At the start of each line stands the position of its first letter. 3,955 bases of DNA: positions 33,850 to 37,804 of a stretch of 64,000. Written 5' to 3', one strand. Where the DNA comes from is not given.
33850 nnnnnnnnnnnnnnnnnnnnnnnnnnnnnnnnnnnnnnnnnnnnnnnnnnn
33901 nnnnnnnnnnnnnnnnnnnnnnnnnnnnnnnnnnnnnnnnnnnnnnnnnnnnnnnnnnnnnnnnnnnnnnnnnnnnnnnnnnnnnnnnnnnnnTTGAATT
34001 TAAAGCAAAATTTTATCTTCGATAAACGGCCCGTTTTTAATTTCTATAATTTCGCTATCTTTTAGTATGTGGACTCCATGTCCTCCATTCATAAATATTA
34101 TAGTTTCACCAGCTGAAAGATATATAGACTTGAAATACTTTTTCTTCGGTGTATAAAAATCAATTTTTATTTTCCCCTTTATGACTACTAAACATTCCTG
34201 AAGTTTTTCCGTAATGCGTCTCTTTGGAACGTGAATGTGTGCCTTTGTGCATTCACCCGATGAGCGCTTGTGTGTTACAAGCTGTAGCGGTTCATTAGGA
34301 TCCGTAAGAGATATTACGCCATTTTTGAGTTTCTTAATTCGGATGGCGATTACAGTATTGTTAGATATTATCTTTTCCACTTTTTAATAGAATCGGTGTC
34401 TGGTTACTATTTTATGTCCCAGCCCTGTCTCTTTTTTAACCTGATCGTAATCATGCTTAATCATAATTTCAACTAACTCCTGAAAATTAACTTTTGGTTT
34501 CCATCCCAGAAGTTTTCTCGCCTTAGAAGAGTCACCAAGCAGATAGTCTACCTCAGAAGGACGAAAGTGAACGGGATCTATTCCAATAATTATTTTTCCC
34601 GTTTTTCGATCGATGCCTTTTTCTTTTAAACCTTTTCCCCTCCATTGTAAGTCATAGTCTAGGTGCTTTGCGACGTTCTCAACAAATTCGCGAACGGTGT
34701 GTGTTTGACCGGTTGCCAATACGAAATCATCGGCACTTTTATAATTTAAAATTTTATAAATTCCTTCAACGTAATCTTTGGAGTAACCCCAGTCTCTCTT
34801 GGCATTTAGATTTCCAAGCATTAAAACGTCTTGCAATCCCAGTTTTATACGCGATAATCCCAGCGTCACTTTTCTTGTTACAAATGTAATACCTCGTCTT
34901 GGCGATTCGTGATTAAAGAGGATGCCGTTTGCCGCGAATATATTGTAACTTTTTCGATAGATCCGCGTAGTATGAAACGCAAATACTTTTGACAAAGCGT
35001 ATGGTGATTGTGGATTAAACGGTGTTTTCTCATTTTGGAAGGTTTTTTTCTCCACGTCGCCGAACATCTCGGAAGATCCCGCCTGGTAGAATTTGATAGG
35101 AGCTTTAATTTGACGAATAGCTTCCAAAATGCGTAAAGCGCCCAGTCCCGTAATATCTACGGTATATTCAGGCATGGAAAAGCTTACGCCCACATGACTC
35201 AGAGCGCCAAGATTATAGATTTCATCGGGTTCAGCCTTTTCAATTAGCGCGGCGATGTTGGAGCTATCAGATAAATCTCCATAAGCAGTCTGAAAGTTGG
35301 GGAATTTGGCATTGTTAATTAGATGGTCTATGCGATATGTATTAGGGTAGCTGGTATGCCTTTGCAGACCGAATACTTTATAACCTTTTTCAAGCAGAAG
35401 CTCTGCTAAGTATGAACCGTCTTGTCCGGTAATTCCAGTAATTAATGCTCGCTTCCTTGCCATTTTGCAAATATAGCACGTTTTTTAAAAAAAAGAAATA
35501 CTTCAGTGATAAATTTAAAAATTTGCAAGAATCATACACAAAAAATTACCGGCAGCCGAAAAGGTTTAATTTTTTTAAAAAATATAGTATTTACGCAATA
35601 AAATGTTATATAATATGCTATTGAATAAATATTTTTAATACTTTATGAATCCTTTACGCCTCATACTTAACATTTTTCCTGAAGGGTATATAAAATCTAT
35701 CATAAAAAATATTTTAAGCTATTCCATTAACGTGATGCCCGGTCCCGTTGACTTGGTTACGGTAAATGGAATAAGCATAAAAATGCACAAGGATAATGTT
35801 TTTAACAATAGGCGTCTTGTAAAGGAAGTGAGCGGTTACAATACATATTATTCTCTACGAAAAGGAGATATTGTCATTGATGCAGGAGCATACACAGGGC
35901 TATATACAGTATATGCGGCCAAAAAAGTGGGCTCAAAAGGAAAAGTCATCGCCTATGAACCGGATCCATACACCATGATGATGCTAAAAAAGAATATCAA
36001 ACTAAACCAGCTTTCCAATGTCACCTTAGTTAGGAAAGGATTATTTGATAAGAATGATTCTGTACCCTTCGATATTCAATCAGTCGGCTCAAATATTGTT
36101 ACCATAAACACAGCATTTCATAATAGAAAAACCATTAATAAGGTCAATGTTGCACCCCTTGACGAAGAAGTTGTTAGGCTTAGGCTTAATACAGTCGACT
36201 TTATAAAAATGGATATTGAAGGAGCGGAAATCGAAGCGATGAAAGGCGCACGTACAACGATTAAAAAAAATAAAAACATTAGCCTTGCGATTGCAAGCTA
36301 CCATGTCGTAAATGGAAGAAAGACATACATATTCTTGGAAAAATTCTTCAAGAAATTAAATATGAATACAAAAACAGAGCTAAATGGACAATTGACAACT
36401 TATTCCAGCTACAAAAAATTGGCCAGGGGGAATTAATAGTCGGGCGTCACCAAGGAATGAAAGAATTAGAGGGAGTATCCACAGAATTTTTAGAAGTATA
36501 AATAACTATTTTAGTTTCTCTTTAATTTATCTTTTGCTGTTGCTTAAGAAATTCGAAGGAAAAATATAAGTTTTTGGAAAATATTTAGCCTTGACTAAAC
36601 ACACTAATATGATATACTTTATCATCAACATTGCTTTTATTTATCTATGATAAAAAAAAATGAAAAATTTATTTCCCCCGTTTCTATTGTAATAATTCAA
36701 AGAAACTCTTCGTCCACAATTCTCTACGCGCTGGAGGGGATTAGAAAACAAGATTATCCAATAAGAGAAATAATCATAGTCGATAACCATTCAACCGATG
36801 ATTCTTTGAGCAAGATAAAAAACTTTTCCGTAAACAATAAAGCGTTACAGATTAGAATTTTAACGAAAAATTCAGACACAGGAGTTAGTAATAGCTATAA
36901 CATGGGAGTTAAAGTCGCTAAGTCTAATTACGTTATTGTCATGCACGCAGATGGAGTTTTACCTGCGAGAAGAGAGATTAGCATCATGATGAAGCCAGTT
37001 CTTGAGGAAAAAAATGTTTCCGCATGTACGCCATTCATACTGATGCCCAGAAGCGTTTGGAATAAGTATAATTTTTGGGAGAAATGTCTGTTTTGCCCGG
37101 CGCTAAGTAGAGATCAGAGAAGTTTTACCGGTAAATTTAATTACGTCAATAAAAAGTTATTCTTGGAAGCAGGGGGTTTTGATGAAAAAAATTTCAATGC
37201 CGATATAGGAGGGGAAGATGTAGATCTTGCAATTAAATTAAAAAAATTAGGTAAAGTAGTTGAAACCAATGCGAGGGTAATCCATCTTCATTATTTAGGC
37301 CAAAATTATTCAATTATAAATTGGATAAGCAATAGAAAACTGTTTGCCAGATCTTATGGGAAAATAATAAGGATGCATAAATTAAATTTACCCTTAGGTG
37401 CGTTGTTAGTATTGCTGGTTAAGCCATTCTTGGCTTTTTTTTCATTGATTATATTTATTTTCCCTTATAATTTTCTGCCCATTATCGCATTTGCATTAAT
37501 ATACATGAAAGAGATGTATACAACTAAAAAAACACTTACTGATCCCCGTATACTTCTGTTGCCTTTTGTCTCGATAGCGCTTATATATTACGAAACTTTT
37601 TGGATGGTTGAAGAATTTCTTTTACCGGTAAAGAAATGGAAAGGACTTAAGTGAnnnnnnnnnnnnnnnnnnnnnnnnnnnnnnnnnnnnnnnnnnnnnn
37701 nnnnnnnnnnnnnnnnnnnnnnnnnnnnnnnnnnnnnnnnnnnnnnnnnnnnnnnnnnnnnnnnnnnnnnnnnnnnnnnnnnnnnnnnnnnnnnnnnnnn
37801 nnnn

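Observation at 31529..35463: Minus-strand GDP-mannose 4,6-dehydratase operon with a zinc-ribbon sugar C-methyltransferase: a candidate GDP-linked branched-chain 6-deoxyhexose pathway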

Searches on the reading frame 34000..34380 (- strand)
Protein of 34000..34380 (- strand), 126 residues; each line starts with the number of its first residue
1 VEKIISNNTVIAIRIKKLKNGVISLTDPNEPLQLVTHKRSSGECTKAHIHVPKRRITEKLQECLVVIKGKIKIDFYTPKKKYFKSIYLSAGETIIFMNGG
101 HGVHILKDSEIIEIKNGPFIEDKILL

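Call 3: search_protein_families(library=pfam, proteins=[window:34000-34380:-], max_evalue=0.01)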
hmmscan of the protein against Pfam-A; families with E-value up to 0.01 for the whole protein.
window:34000-34380:- (126 aa): 0 families

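Call 4: search_protein_families(library=ncbifam, proteins=[window:34000-34380:-], max_evalue=0.01)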
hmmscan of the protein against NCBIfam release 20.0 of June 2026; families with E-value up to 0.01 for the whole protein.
window:34000-34380:- (126 aa): 1 family
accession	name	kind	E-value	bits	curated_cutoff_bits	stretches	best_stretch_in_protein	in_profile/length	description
TIGR04366.1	cupin_WbuC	subfamily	3.3e-06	27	42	1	31-122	33-122/132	WbuC family cupin fold metalloprotein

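Call 19: search_solved_structures(query=window:34000-34380:-, max_evalue=10, show_alignments=2)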
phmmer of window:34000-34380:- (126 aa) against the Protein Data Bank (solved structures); distinct sequences matched with E-value up to 10: 0.

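Call 52: find_homologous_proteins(query=window:34000-34380:-, max_evalue=0.001)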
Query window:34000-34380:- (126 aa): 142 proteins with E <= 0.001 among 155 candidates; the best 120 are listed.
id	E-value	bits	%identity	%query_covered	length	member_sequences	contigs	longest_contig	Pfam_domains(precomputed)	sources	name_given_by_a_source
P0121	2.7e-75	268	99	100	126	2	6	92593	-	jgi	jgi:hypothetical protein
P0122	2.7e-64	232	86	100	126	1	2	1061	-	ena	-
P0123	6.9e-64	231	85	100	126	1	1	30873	-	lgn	-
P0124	1.3e-63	230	86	100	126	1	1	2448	-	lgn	-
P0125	3.2e-63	229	83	100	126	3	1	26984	-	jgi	-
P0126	6.2e-63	228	82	100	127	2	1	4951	-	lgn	-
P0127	1.4e-62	227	83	100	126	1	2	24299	-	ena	-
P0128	3.0e-62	226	83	100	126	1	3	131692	-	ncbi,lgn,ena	-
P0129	4.9e-62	225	83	100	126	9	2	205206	-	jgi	-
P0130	6.2e-61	221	80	100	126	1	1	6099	-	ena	-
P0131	2.1e-60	220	80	100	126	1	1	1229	-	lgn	-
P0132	3.8e-60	219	80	100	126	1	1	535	-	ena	-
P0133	6.9e-60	218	75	100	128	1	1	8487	-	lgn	-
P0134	4.6e-59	215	75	100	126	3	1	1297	-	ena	-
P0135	1.7e-58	213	73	100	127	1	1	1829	-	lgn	-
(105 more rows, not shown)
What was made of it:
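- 34000..34380 (-): cupin A (126 aa): small cupin with no Pfam family; putative epimerase or isomerase acting on the 4-keto intermediate. The family has about 142 members, the few that carry a name being CPR (call 52).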

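Call 61: search_solved_structures(query=A4, max_evalue=1, show_alignments=1)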
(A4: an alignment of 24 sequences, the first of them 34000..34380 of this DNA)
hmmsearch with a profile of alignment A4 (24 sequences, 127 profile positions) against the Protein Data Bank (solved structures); distinct sequences matched with E-value up to 1: 5.
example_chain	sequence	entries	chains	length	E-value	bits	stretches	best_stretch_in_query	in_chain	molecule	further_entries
5fyw_Q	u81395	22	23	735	0.54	13.3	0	38-73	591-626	TRANSCRIPTION INITIATION FACTOR IIF SUBUNIT ALPHA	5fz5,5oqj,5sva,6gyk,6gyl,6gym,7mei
7o4i_Q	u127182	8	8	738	0.54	13.3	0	38-73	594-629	Transcription initiation factor IIF subunit alpha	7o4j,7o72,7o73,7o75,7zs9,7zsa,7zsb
5oqm_Q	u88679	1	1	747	0.56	13.3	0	38-73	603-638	Transcription initiation factor IIF subunit alpha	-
3i10_A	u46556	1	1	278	0.87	12.7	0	35-107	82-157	Putative Glycerophosphoryl diester phosphodiesterase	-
4v1n_Q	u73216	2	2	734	0.93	12.6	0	38-73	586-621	TRANSCRIPTION INITIATION FACTOR IIF SUBUNIT ALPHA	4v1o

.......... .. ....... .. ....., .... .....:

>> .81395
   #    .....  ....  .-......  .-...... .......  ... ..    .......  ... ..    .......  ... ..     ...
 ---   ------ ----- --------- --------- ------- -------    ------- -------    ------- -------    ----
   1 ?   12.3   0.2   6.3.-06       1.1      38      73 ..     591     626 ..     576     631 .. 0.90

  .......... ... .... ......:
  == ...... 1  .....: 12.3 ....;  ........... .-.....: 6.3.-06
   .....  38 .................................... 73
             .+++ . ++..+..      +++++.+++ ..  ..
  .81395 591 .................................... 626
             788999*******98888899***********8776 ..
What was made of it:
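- Tried and rejected: Neither the single sequence nor the profile gave a meaningful hit (calls 19, 61).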

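Call 63: predict_structure(alignment_id=A4)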
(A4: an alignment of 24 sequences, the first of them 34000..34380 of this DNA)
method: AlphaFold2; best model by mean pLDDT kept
length: 126 residues; sequences in the alignment: 24
mean_pLDDT: 86.9   pTM: 0.77
mean pLDDT of the five models: 86.9, 84.8, 84.4, 84.0, 81.9
residues with pLDDT >= 90: 62; 70-90: 55; 50-70: 3; < 50: 6
segments of 3 or more residues with pLDDT < 50: 121-126
pLDDT, mean of each block of 10 residues (from residue 1): 90 91 85 88 89 79 94 93 96 91 96 79 41
secondary structure, 60 per line:
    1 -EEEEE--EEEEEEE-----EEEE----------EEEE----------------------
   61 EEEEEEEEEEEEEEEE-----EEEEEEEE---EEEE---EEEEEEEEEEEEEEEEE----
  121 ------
elements in order: E2-6 E9-15 E21-24 E35-38 E61-76 E82-89 E93-96 E100-116
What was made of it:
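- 34000..34380 (-): The AF2 model (pLDDT 86.9) is an all-beta, cupin-type model (call 63).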

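Call 68: fold_search(model_id=the predicted structure, library=pdb)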
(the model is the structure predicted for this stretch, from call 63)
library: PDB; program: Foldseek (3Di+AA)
matches with E <= 10: 1490; with E <= 0.001: 0
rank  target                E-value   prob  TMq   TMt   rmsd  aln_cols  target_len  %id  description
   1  5u58_D                3.7e-02  0.98  0.38  0.28  13.9       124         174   16  Psf4 in complex with Fe2+ and (R)-2-HPP (released 2017-01-04)
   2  5vae_B                4.3e-02  0.13  0.14  0.14  17.8       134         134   10  Crystal structure of accessory secretion protein 1 and 3 (released 2018-02-21)
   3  5gyl_A                5.6e-02  0.99  0.32  0.12   3.9        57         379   16  Structure of Cicer arietinum 11S gloubulin (released 2017-10-04)
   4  5u57_A                6.2e-02  1.00  0.40  0.27   2.2        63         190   24  Psf4 in complex with Fe2+ and (S)-2-HPP (released 2017-01-04)
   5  5gyl_B                6.6e-02  1.00  0.39  0.14   2.3        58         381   19  Structure of Cicer arietinum 11S gloubulin (released 2017-10-04)
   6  5u57_D                6.6e-02  1.00  0.39  0.28   7.5        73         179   22  Psf4 in complex with Fe2+ and (S)-2-HPP (released 2017-01-04)
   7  3kgl_E                6.9e-02  0.99  0.34  0.12   3.6        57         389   16  Crystal structure of procruciferin, 11S globulin from Brassica napus (released 2010-04-21)
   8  4zu7_B                7.3e-02  0.98  0.45  0.41  13.8       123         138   12  X-ray structure if the QdtA 3,4-ketoisomerase from Thermoanaerobacterium thermosaccharolyticum, double mutant Y17R/R97 (released 2015-07-15)
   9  4gaz_A                7.7e-02  1.00  0.39  0.21   2.1        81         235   22  Crystal Structure of a Jumonji Domain-containing Protein JMJD5 (released 2013-08-14)
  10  2vqa_C                7.7e-02  1.00  0.34  0.13   3.7        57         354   18  Protein-folding location can regulate Mn versus Cu- or Zn-binding. Crystal Structure of MncA. (released 2008-10-28)
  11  6xwv_D                7.7e-02  0.97  0.39  0.40  12.8       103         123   13  Crystal structure of drosophila melanogaster CENP-C bound to CAL1 (released 2020-04-01)
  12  3kgl_D                8.1e-02  1.00  0.36  0.13   2.7        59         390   17  Crystal structure of procruciferin, 11S globulin from Brassica napus (released 2010-04-21)
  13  3uyj_A                8.6e-02  1.00  0.39  0.21   2.1        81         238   22  Crystal structure of JMJD5 catalytic core domain in complex with nickle and alpha-KG (released 2011-12-21)
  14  3kgl_B                8.6e-02  1.00  0.38  0.13   2.6        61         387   16  Crystal structure of procruciferin, 11S globulin from Brassica napus (released 2010-04-21)
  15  5tpu_D                8.6e-02  0.92  0.41  0.39  14.4       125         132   11  x-ray structure of the WlaRB TDP-quinovose 3,4-ketoisomerase from campylobacter jejuni (released 2017-02-01)
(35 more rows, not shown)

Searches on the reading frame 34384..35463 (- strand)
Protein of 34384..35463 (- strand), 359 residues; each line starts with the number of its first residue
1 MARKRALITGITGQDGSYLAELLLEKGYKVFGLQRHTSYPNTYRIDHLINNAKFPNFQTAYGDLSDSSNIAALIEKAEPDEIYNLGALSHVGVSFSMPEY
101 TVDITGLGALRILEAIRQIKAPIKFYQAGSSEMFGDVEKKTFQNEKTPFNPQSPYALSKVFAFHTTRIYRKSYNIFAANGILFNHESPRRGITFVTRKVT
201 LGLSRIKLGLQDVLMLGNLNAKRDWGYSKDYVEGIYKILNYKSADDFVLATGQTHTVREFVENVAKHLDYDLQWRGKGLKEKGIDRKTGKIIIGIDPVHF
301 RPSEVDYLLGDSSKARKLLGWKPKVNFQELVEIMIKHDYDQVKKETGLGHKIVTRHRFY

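Call 3: search_protein_families(library=pfam, proteins=[window:34384-35463:-], max_evalue=0.01)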
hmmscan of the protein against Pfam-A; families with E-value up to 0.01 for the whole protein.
window:34384-35463:- (359 aa): 5 families
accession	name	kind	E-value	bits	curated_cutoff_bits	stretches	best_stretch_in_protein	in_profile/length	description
PF16363.11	GDP_Man_Dehyd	-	4.7e-131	437.6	27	1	7-334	1-332/332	GDP-mannose 4,6 dehydratase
PF01370.27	Epimerase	-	4.6e-64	216.6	20.9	1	6-244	1-234/240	NAD dependent epimerase/dehydratase family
PF04321.23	RmlD_sub_bind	-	4.1e-08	33.1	27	1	5-167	2-137/287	RmlD substrate binding domain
PF05368.20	NmrA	-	0.00015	21.9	27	1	4-78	3-71/298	NmrA-like family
PF02719.21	Polysacc_synt_2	-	0.00034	20.3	20.2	1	7-118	2-117/293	Polysaccharide biosynthesis protein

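Call 4: search_protein_families(library=ncbifam, proteins=[window:34384-35463:-], max_evalue=0.01)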
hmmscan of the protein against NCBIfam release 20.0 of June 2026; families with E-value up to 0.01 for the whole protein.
window:34384-35463:- (359 aa): 17 families
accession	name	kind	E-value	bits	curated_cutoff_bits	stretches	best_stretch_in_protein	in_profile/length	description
TIGR01472.1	gmd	equivalog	1.9e-139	464.7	415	1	4-341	1-341/342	GDP-mannose 4,6-dehydratase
TIGR01181.1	dTDP_gluc_dehyt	equivalog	1.3e-31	109.9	365.1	1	6-337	2-310/321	dTDP-glucose 4,6-dehydratase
TIGR04180.1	EDH_00030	hypoth_equivalog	3.6e-29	101.8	475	1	7-325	2-296/297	NAD-dependent 4,6-dehydratase LegB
TIGR02622.1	CDP_4_6_dhtase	equivalog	9.2e-23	80.9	278.45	1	3-174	4-173/352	CDP-glucose 4,6-dehydratase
NF007582.0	PRK10217.1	equivalog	4.2e-16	59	698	1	4-329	2-322/355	dTDP-glucose 4,6-dehydratase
TIGR01179.1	galE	equivalog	7.5e-14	51.3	262.3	1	6-165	2-155/332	UDP-glucose 4-epimerase GalE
NF007490.0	PRK10084.1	subfamily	3.1e-12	46.1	649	1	6-329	3-325/361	dTDP-glucose 4,6-dehydratase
NF043036.1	ErythonDh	equivalog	2.3e-08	33.6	325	1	6-161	3-155/321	D-erythronate dehydrogenase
NF007956.0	PRK10675.1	subfamily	2.1e-07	30.4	394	1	5-161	2-155/338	UDP-glucose 4-epimerase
NF011728.1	PRK15181.1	equivalog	2.3e-07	30.1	760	1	2-185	14-195/348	Vi polysaccharide biosynthesis UDP-N-acetylglucosaminuronic acid C-4 epimerase TviC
TIGR01214.1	rmlD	equivalog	5.7e-06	25.6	224.05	1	6-178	2-147/285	dTDP-4-dehydrorhamnose reductase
NF052578.1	StrlDmthSdmBMthl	equivalog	0.00039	20.3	600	1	6-164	3-149/328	sterol demethylase protein SdmB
NF041015.1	UDPsulfquin_syn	equivalog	0.0015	17.6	575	0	50-138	61-152/384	UDP-sulfoquinovose synthase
TIGR02197.1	heptose_epim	equivalog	0.0018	17.5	274.6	0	39-269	23-261/316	ADP-glyceromanno-heptose 6-epimerase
NF005998.1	PRK08125.1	equivalog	0.0025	16.3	777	0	3-76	315-382/649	bifunctional UDP-4-amino-4-deoxy-L-arabinose formyltransferase/UDP-glucuronic acid oxidase ArnA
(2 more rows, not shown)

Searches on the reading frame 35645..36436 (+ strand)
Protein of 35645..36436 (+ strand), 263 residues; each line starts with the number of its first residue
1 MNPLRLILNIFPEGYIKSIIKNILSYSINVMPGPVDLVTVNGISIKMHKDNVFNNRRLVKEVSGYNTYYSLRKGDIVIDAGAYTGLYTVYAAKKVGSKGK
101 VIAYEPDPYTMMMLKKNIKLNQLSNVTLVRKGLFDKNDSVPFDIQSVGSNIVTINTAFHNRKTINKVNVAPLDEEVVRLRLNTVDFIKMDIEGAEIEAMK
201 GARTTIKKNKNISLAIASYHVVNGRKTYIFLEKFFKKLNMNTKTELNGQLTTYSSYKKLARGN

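Call 8: search_protein_families(library=pfam, proteins=[window:35645-36436:+], max_evalue=0.001)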
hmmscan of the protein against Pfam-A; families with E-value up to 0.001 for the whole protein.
window:35645-36436:+ (263 aa): 6 families
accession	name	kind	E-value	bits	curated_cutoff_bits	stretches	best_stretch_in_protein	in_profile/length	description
PF05050.19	Methyltransf_21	-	2.7e-16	60.6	22.7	1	79-214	1-143/173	Methyltransferase FkbM domain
PF02475.24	TRM5-TYW2_MTfase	-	6.2e-08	33.2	28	1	41-129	6-91/164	TRM5/TYW2 methyltransferase domain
PF01728.25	FtsJ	-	3.3e-05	24.3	24.1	1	67-129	15-70/181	FtsJ-like methyltransferase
PF01135.25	PCMT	-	0.00032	21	20.3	1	67-154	67-155/210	Protein-L-isoaspartate(D-aspartate) O-methyltransferase (PCMT)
PF06325.19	PrmA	-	0.00073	19.5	22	0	71-131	159-219/296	Ribosomal protein L11 methyltransferase (PrmA)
PF05575.17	V_cholerae_RfbT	-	0.00087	19.1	27.9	0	76-216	82-224/286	Vibrio cholerae RfbT protein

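Call 10: search_protein_families(library=ncbifam, proteins=[window:35645-36436:+], max_evalue=0.00001)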
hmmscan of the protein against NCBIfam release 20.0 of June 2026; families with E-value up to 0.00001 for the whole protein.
window:35645-36436:+ (263 aa): 7 families
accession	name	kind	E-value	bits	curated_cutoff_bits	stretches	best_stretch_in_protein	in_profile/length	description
TIGR01444.1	fkbM_fam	subfamily_domain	1e-27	97.4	37.7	1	77-211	2-136/143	FkbM family methyltransferase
NF001556.0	PRK00377.1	equivalog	2.3e-08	34.1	238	1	70-206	37-180/198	cobalt-precorrin-6Y C(15)-methyltransferase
NF011529.0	PRK14968.1-3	equivalog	1.3e-07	31.3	162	1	72-143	33-100/198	putative methyltransferase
TIGR02469.1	CbiT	equivalog_domain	8.5e-07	29.3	78.3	1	70-134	16-79/124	precorrin-6Y C5,15-methyltransferase (decarboxylating) subunit CbiT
NF008823.0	PRK11873.1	subfamily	1.1e-06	28.4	263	1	68-132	72-135/272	arsenite methyltransferase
NF047730.1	tRNAMtaseTrm5b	equivalog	2.5e-06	26.9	600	1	40-127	150-232/330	tRNA (guanine(37)-N1)-methyltransferase Trm5b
NF041536.1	ArsM_DUF2284_UU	exception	2.7e-06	26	575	1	71-131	74-134/459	arsenite methyltransferase/DUF2284 domain selenoprotein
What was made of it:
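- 35645..36436 (+): FkbM-family methyltransferase (263 aa), divergently transcribed; possible O-methyltransferase for the sugar or glycan (association only). PF05050 60.6 bits and TIGR01444 97.4 bits (calls 8, 10).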

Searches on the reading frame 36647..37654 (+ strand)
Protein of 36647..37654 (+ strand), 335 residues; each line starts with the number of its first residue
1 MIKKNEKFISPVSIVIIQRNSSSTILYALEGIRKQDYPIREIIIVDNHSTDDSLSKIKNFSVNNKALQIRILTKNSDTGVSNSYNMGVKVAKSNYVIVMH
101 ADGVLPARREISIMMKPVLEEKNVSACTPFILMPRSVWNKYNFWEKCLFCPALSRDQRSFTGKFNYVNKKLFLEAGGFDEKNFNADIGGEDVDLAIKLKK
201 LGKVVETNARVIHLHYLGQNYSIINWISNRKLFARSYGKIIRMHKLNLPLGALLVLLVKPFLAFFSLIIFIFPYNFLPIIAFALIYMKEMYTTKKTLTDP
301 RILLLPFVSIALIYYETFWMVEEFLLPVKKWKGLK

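Call 8: search_protein_families(library=pfam, proteins=[window:36647-37654:+], max_evalue=0.001)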
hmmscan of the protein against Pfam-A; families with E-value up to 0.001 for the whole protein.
window:36647-37654:+ (335 aa): 4 families
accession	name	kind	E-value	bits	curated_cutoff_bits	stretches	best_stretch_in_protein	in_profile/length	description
PF00535.33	Glycos_transf_2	-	2.4e-19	70.3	23.3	1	13-132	1-119/168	Glycosyl transferase family 2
PF10111.15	Glyco_tranf_2_2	-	1.2e-10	41.8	27.3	1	13-103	1-92/276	Glycosyltransferase like family 2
PF13641.12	Glyco_tranf_2_3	-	1.2e-06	29.2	27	1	11-202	2-198/230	Glycosyltransferase like family 2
PF13632.12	Glyco_trans_2_3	-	0.00079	19.7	27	0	152-287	64-191/198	Glycosyl transferase family group 2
